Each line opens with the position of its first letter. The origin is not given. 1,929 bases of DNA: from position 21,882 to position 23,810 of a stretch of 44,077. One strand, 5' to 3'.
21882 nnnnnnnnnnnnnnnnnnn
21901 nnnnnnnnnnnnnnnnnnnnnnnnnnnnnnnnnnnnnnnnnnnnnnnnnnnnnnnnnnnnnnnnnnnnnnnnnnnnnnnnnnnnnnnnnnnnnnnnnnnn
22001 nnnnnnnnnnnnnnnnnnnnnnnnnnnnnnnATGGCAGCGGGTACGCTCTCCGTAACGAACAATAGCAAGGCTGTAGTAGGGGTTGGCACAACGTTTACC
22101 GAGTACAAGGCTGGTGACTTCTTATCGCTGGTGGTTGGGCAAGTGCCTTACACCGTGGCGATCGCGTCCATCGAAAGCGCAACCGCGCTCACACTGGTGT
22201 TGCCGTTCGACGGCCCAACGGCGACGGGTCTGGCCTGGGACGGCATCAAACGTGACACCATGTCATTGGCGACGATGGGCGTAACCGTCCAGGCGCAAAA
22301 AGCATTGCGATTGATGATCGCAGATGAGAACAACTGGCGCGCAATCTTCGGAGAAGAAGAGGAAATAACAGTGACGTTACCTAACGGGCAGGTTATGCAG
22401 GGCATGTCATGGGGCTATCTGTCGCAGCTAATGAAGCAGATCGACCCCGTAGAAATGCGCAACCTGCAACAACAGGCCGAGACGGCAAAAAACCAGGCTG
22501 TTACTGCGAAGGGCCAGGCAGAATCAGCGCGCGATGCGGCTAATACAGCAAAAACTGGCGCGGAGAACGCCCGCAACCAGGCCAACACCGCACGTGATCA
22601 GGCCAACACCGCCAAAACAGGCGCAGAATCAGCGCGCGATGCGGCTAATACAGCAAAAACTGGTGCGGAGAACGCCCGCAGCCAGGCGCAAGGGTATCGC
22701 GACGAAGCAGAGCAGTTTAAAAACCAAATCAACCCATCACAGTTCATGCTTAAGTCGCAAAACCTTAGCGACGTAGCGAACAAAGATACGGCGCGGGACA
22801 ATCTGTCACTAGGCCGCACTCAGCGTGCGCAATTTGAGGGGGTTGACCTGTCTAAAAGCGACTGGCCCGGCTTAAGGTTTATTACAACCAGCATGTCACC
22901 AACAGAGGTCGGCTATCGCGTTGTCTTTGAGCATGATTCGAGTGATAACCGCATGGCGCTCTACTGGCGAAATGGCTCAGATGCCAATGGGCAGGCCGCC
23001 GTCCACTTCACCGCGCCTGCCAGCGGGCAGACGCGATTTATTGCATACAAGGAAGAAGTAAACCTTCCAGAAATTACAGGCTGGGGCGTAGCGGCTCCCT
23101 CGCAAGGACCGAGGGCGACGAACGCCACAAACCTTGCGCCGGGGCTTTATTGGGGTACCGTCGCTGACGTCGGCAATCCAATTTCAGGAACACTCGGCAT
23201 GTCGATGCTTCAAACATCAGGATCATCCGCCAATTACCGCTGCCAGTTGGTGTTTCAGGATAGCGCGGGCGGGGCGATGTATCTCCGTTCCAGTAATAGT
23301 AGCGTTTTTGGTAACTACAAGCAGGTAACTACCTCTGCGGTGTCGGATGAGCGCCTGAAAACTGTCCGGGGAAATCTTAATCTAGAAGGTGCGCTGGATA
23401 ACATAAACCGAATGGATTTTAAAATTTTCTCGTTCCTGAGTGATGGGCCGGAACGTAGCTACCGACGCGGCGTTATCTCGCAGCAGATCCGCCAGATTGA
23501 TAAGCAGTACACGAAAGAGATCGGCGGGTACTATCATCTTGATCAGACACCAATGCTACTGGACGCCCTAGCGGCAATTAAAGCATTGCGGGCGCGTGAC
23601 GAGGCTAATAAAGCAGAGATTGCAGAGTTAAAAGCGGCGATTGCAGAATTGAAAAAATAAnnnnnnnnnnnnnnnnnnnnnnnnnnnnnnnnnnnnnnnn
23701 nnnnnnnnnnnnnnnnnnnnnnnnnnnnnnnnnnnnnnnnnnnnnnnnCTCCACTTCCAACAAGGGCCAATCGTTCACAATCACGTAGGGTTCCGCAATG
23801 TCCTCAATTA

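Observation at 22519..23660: Fiber gene with tandem repeat units and a C-terminal self-cleaving chaperone domain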

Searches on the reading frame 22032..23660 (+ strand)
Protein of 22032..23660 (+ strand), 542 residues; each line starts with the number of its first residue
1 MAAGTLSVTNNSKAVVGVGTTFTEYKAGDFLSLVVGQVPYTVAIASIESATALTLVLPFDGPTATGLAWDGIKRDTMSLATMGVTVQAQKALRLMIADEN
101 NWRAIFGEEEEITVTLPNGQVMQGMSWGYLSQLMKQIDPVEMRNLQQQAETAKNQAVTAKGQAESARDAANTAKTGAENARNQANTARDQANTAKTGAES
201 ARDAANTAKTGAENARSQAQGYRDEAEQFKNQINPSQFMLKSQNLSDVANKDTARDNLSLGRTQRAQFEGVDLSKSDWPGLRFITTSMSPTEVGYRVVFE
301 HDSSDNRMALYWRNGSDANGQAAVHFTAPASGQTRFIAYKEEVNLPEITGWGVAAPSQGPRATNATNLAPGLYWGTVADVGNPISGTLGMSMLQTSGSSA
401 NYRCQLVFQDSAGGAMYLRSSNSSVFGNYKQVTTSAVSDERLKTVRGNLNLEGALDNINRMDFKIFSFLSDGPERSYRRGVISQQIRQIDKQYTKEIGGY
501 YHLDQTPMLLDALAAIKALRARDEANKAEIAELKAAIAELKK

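Call 4: search_protein_families(library=pfam, proteins=[window:22032-23660:+], max_evalue=0.1)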
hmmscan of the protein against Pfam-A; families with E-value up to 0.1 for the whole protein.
window:22032-23660:+ (542 aa): 2 families
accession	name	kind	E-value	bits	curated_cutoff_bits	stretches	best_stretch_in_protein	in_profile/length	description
PF13884.11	Peptidase_S74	-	8.8e-07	29.6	22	1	438-490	1-53/58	Chaperone of endosialidase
PF11839.13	Alanine_zipper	-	0.01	16.5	23.1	2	141-194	2-55/69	Alanine-zipper, major outer membrane lipoprotein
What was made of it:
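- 22476..22727 (+): Array of 12 heptads, AxxA(K/R)xx (residues 149-232), the predicted alpha-helical coiled-coil shaft of about 12.4 nm. There is a weak Alanine_zipper hit (call 4).
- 23343..23657 (+): Intramolecular chaperone domain (Peptidase_S74, residues 438-542, 11.9 kDa). Pfam scores 29.6 bits against a cut-off of 22 (call 4).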

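Call 5: search_protein_families(library=phrogs, proteins=[window:22032-23660:+], max_evalue=0.01)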
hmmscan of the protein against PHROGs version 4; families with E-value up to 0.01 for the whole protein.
window:22032-23660:+ (542 aa): 29 families (the best 25 are shown)
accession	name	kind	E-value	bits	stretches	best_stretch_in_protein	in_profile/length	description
phrog_1980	-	tail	7.1e-120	402.3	1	1-542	4-442/449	tail fiber protein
phrog_17834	-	unknown function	5.2e-41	142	1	1-225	7-232/458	-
phrog_5481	-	tail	1.2e-26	94.5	2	333-542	817-1032/1043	tail fiber protein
phrog_28473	-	tail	8.7e-24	85.3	1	1-136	11-154/367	tail fiber protein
phrog_6578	-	tail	2.3e-23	83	2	415-542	1049-1192/1210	tail fiber protein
phrog_8780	-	tail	6.6e-09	35.5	1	140-233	130-222/755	minor tail protein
phrog_12714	-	unknown function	3.5e-08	33.5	1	3-135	8-142/568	-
phrog_38670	-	tail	3.5e-08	32.4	1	135-231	112-208/1280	tail fiber protein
phrog_24607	-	tail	1e-07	31.9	1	3-99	7-102/674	tail protein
phrog_19280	-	unknown function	1.3e-07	31.6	1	150-228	131-223/623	-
phrog_9922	-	tail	8.5e-07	29.5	1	1-73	1-73/199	minor tail protein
phrog_13481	-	tail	9e-07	29.2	1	148-414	162-331/596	tail fiber protein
phrog_13980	-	tail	9.1e-06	25.7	1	142-232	168-268/756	tail fiber protein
phrog_1591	-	tail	1.8e-05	25.3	1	75-249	116-278/484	tail fiber protein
phrog_2636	-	tail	1.9e-05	24.9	1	145-267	113-225/568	tail fiber protein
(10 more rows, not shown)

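Call 8: search_solved_structures(query=window:22032-23660:+, max_evalue=1, show_alignments=3)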
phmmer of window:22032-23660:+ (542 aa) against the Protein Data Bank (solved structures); distinct sequences matched with E-value up to 1: 4.
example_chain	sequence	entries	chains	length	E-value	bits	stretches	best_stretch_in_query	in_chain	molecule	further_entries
23gd_B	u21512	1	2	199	0.00033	22.9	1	1-73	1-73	Distal tail protein gp20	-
9zd7_AE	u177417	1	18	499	0.00037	22.7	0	234-263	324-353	short tail fiber gp92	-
5k5w_A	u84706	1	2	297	0.19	13.8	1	263-349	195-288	limiting CO2-inducible protein LCIB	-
4kjm_A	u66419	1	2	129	0.78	11.8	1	145-239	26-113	Extracellular matrix-binding protein ebh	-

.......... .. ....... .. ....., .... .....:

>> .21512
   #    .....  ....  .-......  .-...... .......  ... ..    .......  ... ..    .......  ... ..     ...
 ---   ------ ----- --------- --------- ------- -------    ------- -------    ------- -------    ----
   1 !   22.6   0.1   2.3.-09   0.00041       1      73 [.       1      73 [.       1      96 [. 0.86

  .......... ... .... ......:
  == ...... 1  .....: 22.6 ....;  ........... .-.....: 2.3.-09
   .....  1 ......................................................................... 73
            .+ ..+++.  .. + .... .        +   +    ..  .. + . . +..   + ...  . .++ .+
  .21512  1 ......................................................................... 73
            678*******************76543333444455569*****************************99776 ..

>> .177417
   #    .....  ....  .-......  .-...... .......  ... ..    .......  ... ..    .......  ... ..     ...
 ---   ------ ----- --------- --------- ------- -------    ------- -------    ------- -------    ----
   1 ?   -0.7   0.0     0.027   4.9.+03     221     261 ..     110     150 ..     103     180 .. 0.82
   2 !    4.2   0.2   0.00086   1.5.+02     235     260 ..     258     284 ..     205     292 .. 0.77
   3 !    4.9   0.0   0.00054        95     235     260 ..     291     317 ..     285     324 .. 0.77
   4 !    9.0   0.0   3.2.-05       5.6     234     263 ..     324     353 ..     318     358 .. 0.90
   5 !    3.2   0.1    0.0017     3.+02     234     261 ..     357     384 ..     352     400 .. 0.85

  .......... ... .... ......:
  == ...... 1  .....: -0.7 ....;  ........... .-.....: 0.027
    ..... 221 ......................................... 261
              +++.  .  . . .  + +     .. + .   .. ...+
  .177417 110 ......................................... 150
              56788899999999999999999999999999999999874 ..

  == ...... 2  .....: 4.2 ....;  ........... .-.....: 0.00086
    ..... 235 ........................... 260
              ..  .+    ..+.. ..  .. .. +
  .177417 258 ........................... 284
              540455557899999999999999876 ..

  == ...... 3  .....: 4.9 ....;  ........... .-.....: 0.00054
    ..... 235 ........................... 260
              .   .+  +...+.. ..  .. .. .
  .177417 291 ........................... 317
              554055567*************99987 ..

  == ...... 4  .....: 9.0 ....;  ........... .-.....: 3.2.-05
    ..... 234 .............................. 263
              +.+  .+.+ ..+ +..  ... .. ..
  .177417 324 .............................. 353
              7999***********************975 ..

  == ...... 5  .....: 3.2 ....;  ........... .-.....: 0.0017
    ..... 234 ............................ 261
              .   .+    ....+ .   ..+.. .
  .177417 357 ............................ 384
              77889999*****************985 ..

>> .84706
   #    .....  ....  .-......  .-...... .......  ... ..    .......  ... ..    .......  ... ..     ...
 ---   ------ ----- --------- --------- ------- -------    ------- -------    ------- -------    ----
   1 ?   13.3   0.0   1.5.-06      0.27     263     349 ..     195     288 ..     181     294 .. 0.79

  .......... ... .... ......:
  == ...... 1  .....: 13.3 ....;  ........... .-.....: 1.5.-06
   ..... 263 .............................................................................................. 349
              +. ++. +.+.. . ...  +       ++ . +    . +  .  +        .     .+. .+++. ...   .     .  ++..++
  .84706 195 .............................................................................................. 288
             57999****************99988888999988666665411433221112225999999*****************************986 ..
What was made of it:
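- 22032..22475 (+): Conserved N-terminal domain (residues 1-148), the presumed virion-attachment anchor. There is a weak match of residues 1-73 to PDB 23gd_B (call 8).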

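Call 9: search_dna_similar(query=window:22032-23660:+, collection=phages, mode=protein, max_rows=40)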
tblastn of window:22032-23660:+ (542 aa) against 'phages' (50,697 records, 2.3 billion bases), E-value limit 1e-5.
Records with a match: 604; places in all: 616; records where one place covers at least 80% of the query: 26.
Best place of each record, by identity: 90-95% 3; 80-90% 17; 60-80% 103; <60% 481.
By first word of the organism name: Escherichia 331; Salmonella 113; Klebsiella 64; Shigella 19; Citrobacter 17; Campylobacter 15; Enterobacteria 7; Dhillonvirus 5; Cronobacter 5; Enterobacter 4; and 14 more.
By host as written in the record: Escherichia coli 154; - 38; Escherichia coli K-12 MG1655 31; Escherichia coli K-12 23; Salmonella enterica subsp. enterica serovar Enteritidis PT1 23; Campylobacter jejuni 15; Citrobacter freundii 14; Klebsiella pneumoniae K61 10; and 139 more.
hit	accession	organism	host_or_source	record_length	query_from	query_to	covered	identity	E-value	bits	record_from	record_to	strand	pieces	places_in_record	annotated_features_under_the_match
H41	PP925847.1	Escherichia phage Zumzum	Escherichia coli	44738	1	523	96%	61.2%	2e-140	636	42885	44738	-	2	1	tail fiber protein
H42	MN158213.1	Escherichia phage BEK2-2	Escherichia coli K514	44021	1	523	96%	60.7%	3e-137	625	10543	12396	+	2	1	tail fibers protein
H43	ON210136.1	Escherichia phage EC115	Escherichia coli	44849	1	523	96%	59.4%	8e-136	621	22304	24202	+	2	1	hypothetical protein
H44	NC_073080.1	Escherichia phage EC115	Escherichia coli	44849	1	523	96%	59.4%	8e-136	621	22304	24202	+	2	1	hypothetical protein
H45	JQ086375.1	Escherichia phage HK578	Escherichia coli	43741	1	523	89%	60.3%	3e-118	561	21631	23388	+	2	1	tail fiber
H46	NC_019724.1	Escherichia phage HK578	Escherichia coli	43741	1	523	89%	60.3%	3e-118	561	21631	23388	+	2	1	tail fiber protein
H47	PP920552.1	Escherichia phage SM_A2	Escherichia coli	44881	1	523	96%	52.6%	4e-144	464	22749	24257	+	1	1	minor tail protein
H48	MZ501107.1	Escherichia phage TheodorHerzl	Escherichia coli K-12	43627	1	523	96%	49.5%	3e-142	459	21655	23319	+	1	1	lateral tail fiber protein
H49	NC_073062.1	Escherichia phage TheodorHerzl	Escherichia coli K-12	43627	1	523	96%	49.5%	3e-142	459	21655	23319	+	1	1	lateral tail fiber protein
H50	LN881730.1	Escherichia phage slur05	Escherichia coli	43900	1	523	96%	48.2%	6e-134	435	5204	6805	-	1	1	hypothetical protein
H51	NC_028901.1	Escherichia phage slur05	Escherichia coli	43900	1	523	96%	48.2%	6e-134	435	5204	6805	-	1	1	tail fiber protein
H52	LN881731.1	Escherichia phage slur06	Escherichia coli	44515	1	523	96%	48.2%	6e-134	435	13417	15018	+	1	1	hypothetical protein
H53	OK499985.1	Escherichia phage vB_EcoD_Over9000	Escherichia coli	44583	1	523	96%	47.6%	9e-137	443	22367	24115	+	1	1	putative tail fibers protein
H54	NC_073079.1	Escherichia phage vB_EcoD_Over9000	Escherichia coli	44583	1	523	96%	47.6%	9e-137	443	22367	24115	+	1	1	putative tail fibers protein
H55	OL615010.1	Shigella phage vB_SboD_StarDew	Shigella boydii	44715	1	310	57%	78.5%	3e-144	465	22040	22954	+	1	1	putative tail fiber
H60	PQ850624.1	Escherichia phage RuthEpting_Bas85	Escherichia coli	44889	1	517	95%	44.8%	3e-113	375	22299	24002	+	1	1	tail fiber protein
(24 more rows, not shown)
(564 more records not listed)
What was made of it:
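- Closest known: Lateral tail fibres of other Dhillonvirus phages. Different: Best full-length identity to an isolated phage is about 61% (call 9).
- RuthEpting is a direct homologue (call 9, H60).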

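Call 12: find_homologous_proteins(query=window:22032-23660:+, max_evalue=1e-10)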
Query window:22032-23660:+ (542 aa): 403 proteins with E <= 1e-10 among 8000 candidates; the best 120 are listed.
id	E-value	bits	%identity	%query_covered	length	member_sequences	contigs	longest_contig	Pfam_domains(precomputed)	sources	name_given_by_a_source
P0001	0.0e+0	1126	94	100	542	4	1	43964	PF13884.12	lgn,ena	-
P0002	9.5e-199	679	78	55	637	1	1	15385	PF13884.12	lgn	-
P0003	2.4e-197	675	77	55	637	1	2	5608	PF13884.12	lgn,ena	-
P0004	2.7e-197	675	77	55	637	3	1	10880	PF13884.12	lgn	-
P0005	4.1e-197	674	77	55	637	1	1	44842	PF13884.12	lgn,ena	-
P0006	6.1e-197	673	77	55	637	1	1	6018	PF13884.12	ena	-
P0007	6.2e-197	673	77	55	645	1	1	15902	PF13884.12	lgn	-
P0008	6.8e-197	673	77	55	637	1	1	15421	PF13884.12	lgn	-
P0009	3.4e-196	671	77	55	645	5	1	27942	PF13884.12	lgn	-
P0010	1.2e-195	669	77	55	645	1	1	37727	PF13884.12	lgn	-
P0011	4.2e-195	667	76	55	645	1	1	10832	PF13884.12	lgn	-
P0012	6.1e-194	664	77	55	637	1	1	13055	PF13884.12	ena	-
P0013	2.3e-193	662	76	55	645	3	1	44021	PF13884.12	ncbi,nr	ncbi:tail fibers protein [Escherichia phage BEK2-2]|nr:tail fibers protein [Escherichia phage BEK2-2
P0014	4.0e-189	648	73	55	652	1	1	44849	PF13884.12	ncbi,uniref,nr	ncbi:hypothetical protein [Escherichia phage EC115]|uniref:Peptidase S74 domain-containing protein n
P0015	2.7e-187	642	72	55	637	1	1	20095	PF13884.12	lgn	-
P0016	1.2e-186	640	73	55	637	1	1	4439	PF13884.12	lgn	-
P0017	1.5e-186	639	74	55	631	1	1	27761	PF13884.12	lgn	-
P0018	1.9e-186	639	73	55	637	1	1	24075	PF13884.12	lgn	-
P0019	9.7e-186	637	72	55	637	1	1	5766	PF13884.12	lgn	-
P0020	2.9e-184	632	68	55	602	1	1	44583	PF13884.12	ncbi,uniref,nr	ncbi:putative tail fibers protein [Escherichia phage vB_EcoD_Over9000]|uniref:Tail fibers protein n=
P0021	4.2e-183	628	82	48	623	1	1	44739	PF13884.12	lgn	-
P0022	5.6e-167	575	50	100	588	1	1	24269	PF13884.12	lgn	-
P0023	9.7e-166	571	56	100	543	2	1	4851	PF13884.12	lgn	-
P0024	5.1e-162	558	79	44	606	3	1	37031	PF13884.12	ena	-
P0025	8.3e-161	554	55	100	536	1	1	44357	PF13884.12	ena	-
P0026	5.9e-159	548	51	100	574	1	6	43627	PF13884.12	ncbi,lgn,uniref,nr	ncbi:lateral tail fiber protein [Escherichia phage TheodorHerzl]|uniref:Lateral tail fiber protein n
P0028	1.8e-153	530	53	100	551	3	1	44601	PF13884.12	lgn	-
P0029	2.6e-151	523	51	100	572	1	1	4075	PF13884.12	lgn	-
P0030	5.5e-150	519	52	100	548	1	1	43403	PF13884.12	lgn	-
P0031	1.2e-147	511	60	51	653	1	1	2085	PF13884.12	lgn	-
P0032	1.8e-145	504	61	51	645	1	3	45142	PF13884.12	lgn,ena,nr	nr:MAG TPA: Receptor recognition protein, Long tail, Helical sandwich, Tail fiber [Caudoviricetes sp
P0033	2.3e-145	503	59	51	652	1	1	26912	PF13884.12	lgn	-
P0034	3.4e-145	503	58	51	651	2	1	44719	PF13884.12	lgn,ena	-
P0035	4.2e-145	503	59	51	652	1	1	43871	PF13884.12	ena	-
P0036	9.3e-145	501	59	51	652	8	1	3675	PF13884.12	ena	-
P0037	2.1e-144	500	51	100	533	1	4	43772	PF13884.12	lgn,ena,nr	nr:MAG TPA: endosialidase chaperone [Bacteriophage sp.]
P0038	2.2e-143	497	48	100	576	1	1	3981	PF13884.12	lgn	-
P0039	1.0e-140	488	49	100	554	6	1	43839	PF13884.12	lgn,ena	-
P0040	1.8e-140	487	48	100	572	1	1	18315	PF13884.12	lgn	-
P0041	2.1e-140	487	66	48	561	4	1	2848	PF13884.12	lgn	-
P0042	3.6e-140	486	66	48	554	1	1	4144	PF13884.12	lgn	-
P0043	4.1e-140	486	49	100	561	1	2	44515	PF13884.12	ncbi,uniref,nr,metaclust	ncbi:tail fiber protein [Escherichia phage slur05]|uniref:Peptidase S74 domain-containing protein n=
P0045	4.7e-118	413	44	100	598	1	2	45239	PF13884.12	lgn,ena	-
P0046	4.0e-117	410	46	100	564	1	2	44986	PF13884.12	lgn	-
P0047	1.9e-115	405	45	99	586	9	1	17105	PF13884.12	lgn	-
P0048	1.8e-114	401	43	100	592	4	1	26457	PF13884.12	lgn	-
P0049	2.0e-114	401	44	100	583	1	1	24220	PF13884.12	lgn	-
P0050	6.0e-114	400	45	99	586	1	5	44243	PF13884.12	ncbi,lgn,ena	-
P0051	1.6e-113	398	45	100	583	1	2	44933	PF13884.12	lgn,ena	-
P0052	1.6e-113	398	45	99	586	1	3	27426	PF13884.12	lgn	-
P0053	2.1e-113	398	44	100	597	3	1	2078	PF13884.12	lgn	-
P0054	6.3e-112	393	72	48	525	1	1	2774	PF13884.12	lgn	-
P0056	4.9e-111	390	45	100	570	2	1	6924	PF13884.12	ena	-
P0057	1.0e-110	389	74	48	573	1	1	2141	PF13884.12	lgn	-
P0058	1.2e-110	389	45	99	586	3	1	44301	PF13884.12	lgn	-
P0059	1.3e-110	389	72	48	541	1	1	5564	PF13884.12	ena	-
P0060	1.3e-110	389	44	99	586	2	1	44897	PF13884.12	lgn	-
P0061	1.5e-110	389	47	100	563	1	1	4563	PF13884.12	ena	-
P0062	3.1e-110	388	43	100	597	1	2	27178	PF13884.12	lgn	-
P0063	1.2e-109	386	46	100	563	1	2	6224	PF13884.12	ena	-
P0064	1.2e-109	386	71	48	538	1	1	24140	PF13884.12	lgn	-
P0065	1.7e-109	385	71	48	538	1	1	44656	PF13884.12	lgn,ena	-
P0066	3.0e-109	384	71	48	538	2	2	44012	PF13884.12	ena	-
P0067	3.7e-109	384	43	100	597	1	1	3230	PF13884.12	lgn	-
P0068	5.3e-109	383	72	48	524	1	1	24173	PF13884.12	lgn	-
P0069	6.8e-109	383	44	99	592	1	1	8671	PF13884.12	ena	-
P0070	7.4e-109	383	70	48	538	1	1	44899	PF13884.12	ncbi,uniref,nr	ncbi:tail fiber protein [Escherichia phage SSL-2009a]|uniref:Tail tip protein n=1 Tax=Escherichia ph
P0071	7.9e-109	383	70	48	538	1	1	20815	PF13884.12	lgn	-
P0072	1.0e-108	382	43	100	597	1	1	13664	PF13884.12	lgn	-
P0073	1.8e-108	382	66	48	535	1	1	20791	PF13884.12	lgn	-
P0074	2.0e-108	382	66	48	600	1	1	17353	PF13884.12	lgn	-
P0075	2.6e-108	381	43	100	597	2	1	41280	PF13884.12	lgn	-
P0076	4.3e-108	380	42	100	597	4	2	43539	PF13884.12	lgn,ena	-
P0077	6.3e-108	380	43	100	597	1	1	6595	PF13884.12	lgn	-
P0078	7.3e-108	380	72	48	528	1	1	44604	PF13884.12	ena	-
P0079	7.8e-108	380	45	100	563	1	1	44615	PF13884.12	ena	-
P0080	1.5e-107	379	64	48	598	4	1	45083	PF13884.12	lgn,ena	-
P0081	1.7e-107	378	71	48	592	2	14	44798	PF13884.12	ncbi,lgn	-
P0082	1.9e-107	378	65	48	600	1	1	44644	PF13884.12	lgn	-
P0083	2.0e-107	378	71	48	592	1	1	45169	PF13884.12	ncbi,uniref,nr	ncbi:tail fiber protein [Sodalis phage SO-1]|uniref:Gp25 n=1 Tax=Sodalis phage SO-1 TaxID=673375 Rep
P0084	2.3e-107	378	63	48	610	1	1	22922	PF13884.12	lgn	-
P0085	4.6e-107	377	65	46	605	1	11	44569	PF13884.12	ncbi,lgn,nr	ncbi:hypothetical protein [Escherichia phage SECphi4]|nr:hypothetical protein [Escherichia phage SEC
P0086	9.6e-107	376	69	48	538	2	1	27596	PF13884.12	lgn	-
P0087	1.3e-106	376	68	48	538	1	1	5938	PF13884.12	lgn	-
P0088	1.3e-106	376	63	50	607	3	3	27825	PF13884.12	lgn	-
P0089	1.5e-106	375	70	48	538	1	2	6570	PF13884.12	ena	-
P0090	3.2e-106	374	62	50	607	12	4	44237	PF13884.12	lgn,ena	-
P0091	3.2e-106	374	69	48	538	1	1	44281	PF13884.12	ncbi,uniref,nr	ncbi:putative tail tip protein [Escherichia phage UAE_MI-01]|uniref:Putative tail tip protein n=1 Ta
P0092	3.4e-106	374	62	48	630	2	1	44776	PF13884.12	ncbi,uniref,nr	ncbi:putative tail tip protein [Escherichia phage ZCEC10]|uniref:putative tail tip protein n=1 Tax=E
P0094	9.8e-106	373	68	48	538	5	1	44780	PF13884.12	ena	-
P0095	1.0e-105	373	61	50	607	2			PF13884.12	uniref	uniref:Tail tip protein n=1 Tax=Escherichia phage vB_Eco_Lzu_P3 TaxID=3348405 RepID=A0AB74UEW8_9CAUD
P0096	1.3e-105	372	64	48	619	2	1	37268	PF13884.12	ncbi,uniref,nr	ncbi:hypothetical protein P9595_gp35 [Escherichia phage PEC14]|uniref:Peptidase S74 domain-containin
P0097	1.6e-105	372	64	48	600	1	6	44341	PF13884.12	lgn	-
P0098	2.2e-105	371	65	48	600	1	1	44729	PF13884.12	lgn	-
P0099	2.7e-105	371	65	48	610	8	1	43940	PF13884.12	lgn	-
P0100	3.1e-105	371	71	48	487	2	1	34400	PF13884.12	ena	-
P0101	3.2e-105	371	65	48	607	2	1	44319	PF13884.12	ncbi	ncbi:tail fiber protein [Escherichia phage HK1]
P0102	3.2e-105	371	65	48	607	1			PF13884.12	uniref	uniref:Tail tip protein n=1 Tax=Escherichia phage vB_Eco_Lzu_P1 TaxID=3348404 RepID=A0AB74UH56_9CAUD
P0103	4.4e-105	371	64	48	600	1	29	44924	PF13884.12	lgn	-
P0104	5.4e-105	370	62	50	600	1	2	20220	PF13884.12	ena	-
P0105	6.9e-105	370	70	48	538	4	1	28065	PF13884.12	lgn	-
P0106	7.2e-105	370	70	48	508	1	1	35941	PF13884.12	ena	-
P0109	3.7e-104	367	69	48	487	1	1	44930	PF13884.12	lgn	-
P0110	4.0e-104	367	42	74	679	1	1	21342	PF13884.12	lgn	-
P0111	4.1e-104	367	58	50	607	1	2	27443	PF13884.12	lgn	-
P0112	6.9e-104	367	69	48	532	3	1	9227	PF13884.12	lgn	-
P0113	9.6e-104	366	63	48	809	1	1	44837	PF13884.12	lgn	-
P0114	3.4e-103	364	43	100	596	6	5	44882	PF13884.12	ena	-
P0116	1.2e-102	362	61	48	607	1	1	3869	PF13884.12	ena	-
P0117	1.9e-102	362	61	48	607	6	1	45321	PF13884.12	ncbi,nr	ncbi:tail fiber [Escherichia phage AV129]|nr:tail fiber [Escherichia phage AV129]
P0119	4.0e-102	361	77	43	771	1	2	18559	PF13884.12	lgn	-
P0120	4.4e-102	361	75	44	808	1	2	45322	PF13884.12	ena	-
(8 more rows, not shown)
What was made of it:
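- On Peptidase_S74 / intramolecular chaperone autocleavage (IMC/ICA) domain: Most of the 120 homologues listed in call 12 carry a precomputed PF13884 hit.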

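Call 15: find_encoding_contigs(protein=P0001, flank=3000, max_places=3)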
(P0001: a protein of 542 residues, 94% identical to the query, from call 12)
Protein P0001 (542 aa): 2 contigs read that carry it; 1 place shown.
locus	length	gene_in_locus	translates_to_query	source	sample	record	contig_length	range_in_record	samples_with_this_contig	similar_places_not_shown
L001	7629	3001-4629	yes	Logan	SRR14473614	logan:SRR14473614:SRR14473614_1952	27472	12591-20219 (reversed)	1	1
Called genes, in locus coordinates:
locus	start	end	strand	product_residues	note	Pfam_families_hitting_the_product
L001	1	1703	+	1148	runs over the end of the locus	PF24801:FNIII-A_GpJ, PF13550:Phage-tail_3, PF09327:Phage_Tail_Tip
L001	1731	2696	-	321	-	PF20051:DUF6453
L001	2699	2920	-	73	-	PF24052:Phage_lipoprotein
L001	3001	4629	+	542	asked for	PF13884:Peptidase_S74 (weak)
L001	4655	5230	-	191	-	-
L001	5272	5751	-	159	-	PF19905:DUF6378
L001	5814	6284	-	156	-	-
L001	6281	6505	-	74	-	-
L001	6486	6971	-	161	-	PF05869:Dam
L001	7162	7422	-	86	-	-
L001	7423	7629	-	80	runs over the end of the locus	-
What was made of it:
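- The Pfam hit precomputed for the closest relative is flagged weak (call 15).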
